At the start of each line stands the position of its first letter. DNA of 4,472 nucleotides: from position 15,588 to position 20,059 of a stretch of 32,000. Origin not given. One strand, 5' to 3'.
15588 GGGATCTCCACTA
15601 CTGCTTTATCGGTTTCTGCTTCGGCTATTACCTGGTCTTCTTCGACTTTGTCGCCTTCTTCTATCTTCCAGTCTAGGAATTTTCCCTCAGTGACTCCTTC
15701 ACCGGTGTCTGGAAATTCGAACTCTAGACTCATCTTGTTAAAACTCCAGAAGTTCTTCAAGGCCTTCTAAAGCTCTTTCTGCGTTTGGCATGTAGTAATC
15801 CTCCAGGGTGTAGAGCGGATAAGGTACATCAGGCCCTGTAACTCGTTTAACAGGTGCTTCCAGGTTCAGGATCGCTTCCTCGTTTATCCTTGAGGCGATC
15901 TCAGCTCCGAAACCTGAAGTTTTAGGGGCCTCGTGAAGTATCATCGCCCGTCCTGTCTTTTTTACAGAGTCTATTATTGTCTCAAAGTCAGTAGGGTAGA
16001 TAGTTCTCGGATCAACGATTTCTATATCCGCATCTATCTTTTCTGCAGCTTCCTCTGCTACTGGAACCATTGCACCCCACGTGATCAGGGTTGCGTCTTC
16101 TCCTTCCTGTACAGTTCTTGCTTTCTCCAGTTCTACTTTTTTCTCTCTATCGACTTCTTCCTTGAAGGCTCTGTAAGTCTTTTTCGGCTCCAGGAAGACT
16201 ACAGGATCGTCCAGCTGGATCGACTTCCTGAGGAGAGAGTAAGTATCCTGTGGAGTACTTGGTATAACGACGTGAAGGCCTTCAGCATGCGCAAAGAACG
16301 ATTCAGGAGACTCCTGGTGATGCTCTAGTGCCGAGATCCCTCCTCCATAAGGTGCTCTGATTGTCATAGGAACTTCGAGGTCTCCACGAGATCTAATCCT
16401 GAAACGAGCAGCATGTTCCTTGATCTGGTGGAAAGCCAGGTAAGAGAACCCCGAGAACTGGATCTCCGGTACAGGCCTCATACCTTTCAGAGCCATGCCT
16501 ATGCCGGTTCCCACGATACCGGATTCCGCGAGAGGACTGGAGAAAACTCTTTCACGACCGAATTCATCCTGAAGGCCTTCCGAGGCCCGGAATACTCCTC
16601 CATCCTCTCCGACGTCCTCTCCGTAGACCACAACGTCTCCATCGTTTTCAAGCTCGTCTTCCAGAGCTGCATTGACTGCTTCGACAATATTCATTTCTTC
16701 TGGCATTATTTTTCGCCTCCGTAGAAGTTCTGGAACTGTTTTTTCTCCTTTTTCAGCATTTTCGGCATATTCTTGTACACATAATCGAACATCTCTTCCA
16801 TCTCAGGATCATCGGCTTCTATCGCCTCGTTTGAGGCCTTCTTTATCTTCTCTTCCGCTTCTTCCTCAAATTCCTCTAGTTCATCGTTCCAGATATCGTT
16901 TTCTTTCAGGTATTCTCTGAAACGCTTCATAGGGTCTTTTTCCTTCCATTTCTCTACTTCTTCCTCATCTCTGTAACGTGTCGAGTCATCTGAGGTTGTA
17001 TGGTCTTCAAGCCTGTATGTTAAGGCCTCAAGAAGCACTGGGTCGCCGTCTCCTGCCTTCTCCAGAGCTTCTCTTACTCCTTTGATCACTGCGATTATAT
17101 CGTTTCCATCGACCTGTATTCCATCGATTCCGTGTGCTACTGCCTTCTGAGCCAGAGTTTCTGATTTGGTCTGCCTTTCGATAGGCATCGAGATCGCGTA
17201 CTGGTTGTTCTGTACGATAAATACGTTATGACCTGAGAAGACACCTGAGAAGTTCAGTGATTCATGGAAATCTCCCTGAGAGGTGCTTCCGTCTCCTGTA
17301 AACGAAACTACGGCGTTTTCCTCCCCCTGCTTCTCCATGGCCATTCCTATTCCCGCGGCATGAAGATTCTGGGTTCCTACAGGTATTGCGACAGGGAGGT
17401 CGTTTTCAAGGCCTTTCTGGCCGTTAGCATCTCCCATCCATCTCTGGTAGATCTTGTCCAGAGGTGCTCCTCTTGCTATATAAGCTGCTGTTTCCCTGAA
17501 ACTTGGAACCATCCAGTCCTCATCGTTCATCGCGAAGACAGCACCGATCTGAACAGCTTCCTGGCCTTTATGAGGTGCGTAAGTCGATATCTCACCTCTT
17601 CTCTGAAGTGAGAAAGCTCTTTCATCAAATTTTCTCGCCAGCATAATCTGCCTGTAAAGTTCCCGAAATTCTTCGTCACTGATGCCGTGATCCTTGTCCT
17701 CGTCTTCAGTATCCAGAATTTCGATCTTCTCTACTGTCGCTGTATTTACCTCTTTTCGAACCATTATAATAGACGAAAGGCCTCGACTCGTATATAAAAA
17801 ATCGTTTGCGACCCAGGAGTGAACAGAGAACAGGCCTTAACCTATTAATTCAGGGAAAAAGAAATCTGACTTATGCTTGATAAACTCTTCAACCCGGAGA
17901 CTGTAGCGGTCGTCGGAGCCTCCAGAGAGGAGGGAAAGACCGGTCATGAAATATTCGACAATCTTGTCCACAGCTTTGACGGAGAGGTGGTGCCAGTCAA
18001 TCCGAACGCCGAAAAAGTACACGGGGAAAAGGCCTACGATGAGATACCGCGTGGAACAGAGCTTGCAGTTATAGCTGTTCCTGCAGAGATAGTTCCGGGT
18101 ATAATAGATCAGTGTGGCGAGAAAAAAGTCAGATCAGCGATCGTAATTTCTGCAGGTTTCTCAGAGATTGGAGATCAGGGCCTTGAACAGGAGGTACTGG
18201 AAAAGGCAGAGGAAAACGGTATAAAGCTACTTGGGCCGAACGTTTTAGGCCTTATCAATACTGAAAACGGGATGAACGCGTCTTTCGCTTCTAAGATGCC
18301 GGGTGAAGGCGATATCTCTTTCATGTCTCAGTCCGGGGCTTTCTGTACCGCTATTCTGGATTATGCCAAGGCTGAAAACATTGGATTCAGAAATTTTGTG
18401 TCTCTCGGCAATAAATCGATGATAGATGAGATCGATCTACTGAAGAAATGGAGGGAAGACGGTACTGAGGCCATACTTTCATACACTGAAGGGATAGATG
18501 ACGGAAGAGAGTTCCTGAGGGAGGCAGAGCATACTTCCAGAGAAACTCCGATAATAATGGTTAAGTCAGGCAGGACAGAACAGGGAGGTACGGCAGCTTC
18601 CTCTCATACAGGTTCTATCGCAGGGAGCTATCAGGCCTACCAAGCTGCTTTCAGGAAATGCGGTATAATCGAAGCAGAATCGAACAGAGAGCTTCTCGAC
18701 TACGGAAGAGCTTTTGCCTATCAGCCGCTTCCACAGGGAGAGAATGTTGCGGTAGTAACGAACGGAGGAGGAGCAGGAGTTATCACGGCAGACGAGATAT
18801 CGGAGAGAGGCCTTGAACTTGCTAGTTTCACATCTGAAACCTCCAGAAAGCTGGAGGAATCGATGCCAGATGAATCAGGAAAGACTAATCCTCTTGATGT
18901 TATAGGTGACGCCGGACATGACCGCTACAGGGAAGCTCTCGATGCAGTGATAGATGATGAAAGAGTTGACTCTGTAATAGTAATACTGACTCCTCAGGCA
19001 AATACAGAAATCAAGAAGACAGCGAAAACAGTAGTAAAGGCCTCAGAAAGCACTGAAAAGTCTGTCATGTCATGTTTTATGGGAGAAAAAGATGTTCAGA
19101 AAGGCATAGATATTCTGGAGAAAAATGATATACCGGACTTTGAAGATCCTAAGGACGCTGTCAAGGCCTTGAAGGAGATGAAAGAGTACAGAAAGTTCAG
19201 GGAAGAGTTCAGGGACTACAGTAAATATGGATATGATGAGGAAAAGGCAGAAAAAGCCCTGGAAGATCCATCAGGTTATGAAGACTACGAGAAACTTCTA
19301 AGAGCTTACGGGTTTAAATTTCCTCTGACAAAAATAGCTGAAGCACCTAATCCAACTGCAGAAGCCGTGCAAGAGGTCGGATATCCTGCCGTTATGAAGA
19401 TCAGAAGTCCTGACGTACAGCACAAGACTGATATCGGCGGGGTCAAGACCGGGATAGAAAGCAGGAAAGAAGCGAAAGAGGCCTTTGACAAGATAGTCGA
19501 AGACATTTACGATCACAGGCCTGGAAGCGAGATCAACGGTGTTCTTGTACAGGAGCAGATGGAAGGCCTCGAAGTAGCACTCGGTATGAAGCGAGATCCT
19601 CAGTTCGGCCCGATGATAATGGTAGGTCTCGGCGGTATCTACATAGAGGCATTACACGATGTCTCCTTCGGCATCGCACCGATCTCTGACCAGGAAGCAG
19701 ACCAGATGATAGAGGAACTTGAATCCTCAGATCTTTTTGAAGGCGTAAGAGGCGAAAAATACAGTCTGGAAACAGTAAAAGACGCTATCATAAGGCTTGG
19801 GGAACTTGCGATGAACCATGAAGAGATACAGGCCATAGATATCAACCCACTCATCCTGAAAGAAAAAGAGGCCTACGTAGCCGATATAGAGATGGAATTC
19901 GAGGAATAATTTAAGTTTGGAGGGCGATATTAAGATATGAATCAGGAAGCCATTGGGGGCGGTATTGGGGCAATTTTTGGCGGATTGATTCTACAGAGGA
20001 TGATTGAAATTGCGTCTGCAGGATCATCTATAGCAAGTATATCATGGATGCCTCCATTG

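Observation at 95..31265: AGGCCT is a highly iterated palindrome, about 20-fold over expectation and independent of reading frame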

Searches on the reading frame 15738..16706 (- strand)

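Call 5: search_protein_families(library=pfam, proteins=[window:15738-16706:-])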
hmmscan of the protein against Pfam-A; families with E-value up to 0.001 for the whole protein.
window:15738-16706:- (322 aa): 2 families
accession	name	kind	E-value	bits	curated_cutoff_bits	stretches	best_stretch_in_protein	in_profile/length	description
PF02779.29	Transket_pyr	-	1e-39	136.4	27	1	4-179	2-173/174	Transketolase, pyrimidine binding domain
PF02780.25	Transketolase_C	-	4.9e-36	123.8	25.9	1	195-311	2-123/124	Transketolase, C-terminal domain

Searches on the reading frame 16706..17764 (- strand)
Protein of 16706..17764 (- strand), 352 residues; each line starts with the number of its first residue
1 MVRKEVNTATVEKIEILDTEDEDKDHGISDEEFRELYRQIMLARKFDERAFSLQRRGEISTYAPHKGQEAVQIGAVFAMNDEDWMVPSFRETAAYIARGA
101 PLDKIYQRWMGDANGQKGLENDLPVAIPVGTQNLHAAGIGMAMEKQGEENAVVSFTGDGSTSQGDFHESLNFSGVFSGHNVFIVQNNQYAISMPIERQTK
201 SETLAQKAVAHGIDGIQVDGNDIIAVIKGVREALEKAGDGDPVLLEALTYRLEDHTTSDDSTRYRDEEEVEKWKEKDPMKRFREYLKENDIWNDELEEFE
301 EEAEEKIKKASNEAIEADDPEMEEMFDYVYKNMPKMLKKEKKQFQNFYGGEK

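Call 5: search_protein_families(library=pfam, proteins=[window:16706-17764:-])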
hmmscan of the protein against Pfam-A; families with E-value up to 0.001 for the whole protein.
window:16706-17764:- (352 aa): 2 families
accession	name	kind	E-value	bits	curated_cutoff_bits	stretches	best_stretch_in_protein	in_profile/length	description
PF00676.26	E1_dh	-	1e-77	261.5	22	1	38-321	2-298/300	Dehydrogenase E1 component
PF13292.11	DXP_synthase_N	-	3e-05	23.9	21.2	1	135-224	119-206/274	1-deoxy-D-xylulose-5-phosphate synthase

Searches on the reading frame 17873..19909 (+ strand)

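Call 5: search_protein_families(library=pfam, proteins=[window:17873-19909:+])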
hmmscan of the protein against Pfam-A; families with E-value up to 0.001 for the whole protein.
window:17873-19909:+ (678 aa): 6 families
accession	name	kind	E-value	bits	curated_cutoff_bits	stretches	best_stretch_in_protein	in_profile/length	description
PF13549.11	ATP-grasp_5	-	1.2e-65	221.4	27.6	1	473-674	16-219/221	ATP-grasp domain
PF13607.11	Succ_CoA_lig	-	2.8e-47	160.4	27.4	1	145-281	1-138/138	Succinyl-CoA ligase like flavodoxin domain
PF13380.12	CoA_binding_2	-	2.2e-23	83.3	22.8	1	10-128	2-114/116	CoA binding domain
PF02629.25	CoA_binding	-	3.9e-08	34.4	22.3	1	8-95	3-97/97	CoA binding domain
PF19045.5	Ligase_CoA_2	-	1.1e-07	32.4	23.7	1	292-425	1-139/162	Ligase-CoA domain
PF25642.1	DUF7944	-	8.9e-05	23.4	27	0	406-456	23-73/82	Domain of unknown function (DUF7944)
